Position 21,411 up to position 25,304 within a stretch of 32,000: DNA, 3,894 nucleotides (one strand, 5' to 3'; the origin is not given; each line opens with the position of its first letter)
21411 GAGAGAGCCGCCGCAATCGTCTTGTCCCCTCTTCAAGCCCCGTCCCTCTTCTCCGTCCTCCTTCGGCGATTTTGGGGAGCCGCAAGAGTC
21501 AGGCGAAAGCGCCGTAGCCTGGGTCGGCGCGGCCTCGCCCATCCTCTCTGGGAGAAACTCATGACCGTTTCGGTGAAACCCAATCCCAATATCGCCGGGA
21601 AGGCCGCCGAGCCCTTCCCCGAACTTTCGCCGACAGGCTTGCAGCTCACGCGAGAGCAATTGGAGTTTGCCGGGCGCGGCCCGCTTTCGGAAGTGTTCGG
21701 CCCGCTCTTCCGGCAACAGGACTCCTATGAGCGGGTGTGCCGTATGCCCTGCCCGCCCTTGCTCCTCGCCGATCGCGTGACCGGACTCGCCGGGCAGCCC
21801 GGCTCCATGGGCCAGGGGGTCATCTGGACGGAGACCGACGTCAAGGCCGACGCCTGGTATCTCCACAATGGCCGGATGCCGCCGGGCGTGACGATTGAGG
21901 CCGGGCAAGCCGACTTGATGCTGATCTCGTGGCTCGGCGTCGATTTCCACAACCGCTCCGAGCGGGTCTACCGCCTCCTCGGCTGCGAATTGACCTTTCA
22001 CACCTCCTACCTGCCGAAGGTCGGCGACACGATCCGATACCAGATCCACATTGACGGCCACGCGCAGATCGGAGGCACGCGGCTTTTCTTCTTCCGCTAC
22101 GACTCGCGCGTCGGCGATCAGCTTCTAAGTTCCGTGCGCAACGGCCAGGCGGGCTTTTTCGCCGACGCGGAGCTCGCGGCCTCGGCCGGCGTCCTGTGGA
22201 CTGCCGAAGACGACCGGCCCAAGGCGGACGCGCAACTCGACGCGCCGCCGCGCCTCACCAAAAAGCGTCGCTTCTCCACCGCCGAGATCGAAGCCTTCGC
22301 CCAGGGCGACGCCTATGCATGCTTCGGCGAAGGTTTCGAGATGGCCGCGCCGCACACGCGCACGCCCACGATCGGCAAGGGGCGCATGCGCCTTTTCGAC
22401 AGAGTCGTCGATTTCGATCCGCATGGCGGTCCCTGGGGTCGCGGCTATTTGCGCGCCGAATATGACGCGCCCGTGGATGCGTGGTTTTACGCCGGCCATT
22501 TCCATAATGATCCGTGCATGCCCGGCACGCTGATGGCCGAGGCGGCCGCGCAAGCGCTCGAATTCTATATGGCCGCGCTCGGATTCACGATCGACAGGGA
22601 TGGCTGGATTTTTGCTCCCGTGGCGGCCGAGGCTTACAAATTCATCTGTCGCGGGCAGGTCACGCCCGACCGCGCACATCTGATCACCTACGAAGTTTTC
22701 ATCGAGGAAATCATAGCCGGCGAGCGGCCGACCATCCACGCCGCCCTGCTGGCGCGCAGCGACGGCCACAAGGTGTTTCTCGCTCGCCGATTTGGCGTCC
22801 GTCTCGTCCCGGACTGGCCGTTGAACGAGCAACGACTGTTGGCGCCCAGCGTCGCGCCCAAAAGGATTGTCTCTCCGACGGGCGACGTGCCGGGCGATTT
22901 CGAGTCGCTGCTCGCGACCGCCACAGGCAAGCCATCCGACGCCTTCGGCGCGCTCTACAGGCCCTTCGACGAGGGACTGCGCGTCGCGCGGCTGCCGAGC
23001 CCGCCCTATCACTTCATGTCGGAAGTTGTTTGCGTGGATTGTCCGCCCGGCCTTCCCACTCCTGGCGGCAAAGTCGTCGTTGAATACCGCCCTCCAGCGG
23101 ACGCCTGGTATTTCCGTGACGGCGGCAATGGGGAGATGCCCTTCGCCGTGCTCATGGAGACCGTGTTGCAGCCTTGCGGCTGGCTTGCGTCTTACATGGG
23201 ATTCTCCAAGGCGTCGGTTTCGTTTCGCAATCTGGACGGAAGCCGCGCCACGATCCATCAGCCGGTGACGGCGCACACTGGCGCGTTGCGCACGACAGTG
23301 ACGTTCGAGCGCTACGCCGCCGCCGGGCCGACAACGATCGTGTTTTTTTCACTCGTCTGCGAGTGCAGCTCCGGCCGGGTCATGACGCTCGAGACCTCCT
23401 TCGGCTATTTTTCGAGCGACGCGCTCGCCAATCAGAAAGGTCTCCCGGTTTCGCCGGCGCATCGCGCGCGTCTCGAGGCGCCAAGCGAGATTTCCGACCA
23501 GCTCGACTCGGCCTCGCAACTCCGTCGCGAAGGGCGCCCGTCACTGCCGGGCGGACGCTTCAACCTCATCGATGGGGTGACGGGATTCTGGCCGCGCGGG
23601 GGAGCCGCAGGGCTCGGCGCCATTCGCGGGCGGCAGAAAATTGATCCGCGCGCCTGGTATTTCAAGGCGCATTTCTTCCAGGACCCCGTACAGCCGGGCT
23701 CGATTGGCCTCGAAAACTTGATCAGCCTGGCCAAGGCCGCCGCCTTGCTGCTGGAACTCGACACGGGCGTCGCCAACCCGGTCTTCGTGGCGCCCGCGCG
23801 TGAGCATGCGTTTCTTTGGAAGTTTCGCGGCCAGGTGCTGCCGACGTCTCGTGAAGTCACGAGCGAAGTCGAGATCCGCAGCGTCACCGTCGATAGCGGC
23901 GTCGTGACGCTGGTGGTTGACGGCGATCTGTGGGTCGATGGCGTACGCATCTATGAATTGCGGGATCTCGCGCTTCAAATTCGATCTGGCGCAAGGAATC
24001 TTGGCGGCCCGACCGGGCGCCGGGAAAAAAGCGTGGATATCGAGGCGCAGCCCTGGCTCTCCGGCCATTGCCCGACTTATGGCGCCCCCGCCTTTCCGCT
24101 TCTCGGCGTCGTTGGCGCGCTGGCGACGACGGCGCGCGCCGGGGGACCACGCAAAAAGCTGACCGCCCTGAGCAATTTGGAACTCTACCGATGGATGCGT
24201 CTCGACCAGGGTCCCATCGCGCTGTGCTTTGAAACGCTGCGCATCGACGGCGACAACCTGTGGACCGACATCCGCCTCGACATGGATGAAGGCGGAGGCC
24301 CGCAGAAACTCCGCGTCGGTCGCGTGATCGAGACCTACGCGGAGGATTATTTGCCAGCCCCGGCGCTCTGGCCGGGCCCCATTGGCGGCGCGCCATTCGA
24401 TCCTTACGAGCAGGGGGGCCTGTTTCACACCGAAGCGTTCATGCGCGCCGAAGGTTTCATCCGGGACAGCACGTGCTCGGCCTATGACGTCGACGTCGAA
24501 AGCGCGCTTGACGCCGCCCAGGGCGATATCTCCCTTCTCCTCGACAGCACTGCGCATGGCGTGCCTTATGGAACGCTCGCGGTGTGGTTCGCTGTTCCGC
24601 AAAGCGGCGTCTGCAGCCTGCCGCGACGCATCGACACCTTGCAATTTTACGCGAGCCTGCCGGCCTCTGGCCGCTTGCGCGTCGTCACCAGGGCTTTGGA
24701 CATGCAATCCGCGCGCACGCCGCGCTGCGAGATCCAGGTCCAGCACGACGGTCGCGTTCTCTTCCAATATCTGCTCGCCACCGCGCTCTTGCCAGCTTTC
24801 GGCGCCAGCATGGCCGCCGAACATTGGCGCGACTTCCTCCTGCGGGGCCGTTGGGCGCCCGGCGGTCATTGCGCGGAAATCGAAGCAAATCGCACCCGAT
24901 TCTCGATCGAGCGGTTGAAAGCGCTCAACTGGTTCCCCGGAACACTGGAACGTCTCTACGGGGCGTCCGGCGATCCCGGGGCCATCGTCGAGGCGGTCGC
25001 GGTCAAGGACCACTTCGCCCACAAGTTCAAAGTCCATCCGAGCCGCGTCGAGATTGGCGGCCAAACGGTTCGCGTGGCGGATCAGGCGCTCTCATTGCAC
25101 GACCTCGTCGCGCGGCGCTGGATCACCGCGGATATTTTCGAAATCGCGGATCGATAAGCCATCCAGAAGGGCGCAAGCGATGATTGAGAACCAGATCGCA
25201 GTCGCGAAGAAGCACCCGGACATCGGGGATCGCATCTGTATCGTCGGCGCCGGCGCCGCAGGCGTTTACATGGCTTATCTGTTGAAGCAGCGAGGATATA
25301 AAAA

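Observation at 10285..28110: Six-gene PUFA-synthase-like (pfa-type) secondary-lipid operon with non-canonical partitioning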

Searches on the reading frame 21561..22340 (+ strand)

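Call 55: search_protein_families(library=pfam, proteins=[window:21561-22340:+], max_evalue=1)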
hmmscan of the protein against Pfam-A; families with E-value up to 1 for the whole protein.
window:21561-22340:+ (260 aa): 1 family
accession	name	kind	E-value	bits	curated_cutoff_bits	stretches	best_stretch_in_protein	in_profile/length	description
PF07977.19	FabA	-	0.00012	22.1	23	1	63-171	2-116/138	FabA-like domain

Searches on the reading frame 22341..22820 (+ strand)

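Call 55: search_protein_families(library=pfam, proteins=[window:22341-22820:+], max_evalue=1)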
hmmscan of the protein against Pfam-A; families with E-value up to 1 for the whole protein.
window:22341-22820:+ (160 aa): 1 family
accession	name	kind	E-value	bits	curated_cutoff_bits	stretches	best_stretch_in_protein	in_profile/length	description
PF07977.19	FabA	-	1.7e-34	118.9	23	1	14-148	4-137/138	FabA-like domain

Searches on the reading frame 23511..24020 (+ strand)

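Call 55: search_protein_families(library=pfam, proteins=[window:23511-24020:+], max_evalue=1)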
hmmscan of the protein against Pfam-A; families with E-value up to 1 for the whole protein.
window:23511-24020:+ (170 aa): 1 family
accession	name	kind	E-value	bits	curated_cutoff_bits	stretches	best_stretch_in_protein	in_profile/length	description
PF07977.19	FabA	-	4.8e-33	114.1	23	1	12-150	1-137/138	FabA-like domain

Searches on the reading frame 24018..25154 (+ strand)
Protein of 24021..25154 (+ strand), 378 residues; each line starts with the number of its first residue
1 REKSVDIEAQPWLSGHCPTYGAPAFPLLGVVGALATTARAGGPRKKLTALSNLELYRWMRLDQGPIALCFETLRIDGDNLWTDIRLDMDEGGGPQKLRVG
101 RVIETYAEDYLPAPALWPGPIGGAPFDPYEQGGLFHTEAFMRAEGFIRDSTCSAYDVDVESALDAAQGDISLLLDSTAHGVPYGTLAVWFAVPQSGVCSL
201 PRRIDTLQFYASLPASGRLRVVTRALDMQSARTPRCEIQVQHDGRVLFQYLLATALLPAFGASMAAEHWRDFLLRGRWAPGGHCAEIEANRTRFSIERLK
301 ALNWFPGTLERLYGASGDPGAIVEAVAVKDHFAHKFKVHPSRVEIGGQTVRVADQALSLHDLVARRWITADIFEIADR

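Call 55: search_protein_families(library=pfam, proteins=[window:24021-25154:+], max_evalue=1)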
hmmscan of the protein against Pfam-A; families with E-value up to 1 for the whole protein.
window:24021-25154:+ (378 aa): 0 families

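Call 58: search_solved_structures(query=A1, max_evalue=1, show_alignments=1)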
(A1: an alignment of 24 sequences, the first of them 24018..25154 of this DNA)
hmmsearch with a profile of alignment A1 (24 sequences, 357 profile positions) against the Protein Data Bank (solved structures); distinct sequences matched with E-value up to 1: 20.
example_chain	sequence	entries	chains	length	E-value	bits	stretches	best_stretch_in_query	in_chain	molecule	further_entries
3kg7_A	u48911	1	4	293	1.6e-10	43.8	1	2-240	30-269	CurH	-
6obv_A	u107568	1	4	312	7.7e-08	34.9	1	4-179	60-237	fluvirucin B1 DH domain from module 1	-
8qk4_A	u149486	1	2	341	3.2e-06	29.6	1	20-206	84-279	Polyketide synthase PksJ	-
7tzl_A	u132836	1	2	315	2.7e-05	26.5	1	1-176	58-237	3-oxoacyl-[acyl-carrier-protein] reductase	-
6obt_A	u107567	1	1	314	5.1e-05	25.6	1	5-179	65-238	Borrelidin polyketide synthase, type I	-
3kg9_A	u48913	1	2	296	0.0016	20.8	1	22-209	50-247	CurK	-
5tz5_A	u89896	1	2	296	0.0025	20.1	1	26-209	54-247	CurK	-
3kg6_A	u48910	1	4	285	0.0039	19.5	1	20-209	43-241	CurF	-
9nju_A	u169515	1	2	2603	0.0051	19.1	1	62-179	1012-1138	Probable polyketide synthase 16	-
3sva_A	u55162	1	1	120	0.26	13.4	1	128-185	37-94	Cystatin-C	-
5j6o_A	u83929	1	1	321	0.33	13.1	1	26-104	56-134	Putative polyketide synthase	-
3nx0_A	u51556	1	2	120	0.34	13.1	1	128-185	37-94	Cystatin-C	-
1r4c_A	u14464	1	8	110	0.47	12.6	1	128-185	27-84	Cystatin C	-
1s9c_A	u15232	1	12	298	0.49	12.5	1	205-259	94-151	Peroxisomal multifunctional enzyme type 2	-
1g96_A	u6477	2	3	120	0.58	12.3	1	128-185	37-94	CYSTATIN C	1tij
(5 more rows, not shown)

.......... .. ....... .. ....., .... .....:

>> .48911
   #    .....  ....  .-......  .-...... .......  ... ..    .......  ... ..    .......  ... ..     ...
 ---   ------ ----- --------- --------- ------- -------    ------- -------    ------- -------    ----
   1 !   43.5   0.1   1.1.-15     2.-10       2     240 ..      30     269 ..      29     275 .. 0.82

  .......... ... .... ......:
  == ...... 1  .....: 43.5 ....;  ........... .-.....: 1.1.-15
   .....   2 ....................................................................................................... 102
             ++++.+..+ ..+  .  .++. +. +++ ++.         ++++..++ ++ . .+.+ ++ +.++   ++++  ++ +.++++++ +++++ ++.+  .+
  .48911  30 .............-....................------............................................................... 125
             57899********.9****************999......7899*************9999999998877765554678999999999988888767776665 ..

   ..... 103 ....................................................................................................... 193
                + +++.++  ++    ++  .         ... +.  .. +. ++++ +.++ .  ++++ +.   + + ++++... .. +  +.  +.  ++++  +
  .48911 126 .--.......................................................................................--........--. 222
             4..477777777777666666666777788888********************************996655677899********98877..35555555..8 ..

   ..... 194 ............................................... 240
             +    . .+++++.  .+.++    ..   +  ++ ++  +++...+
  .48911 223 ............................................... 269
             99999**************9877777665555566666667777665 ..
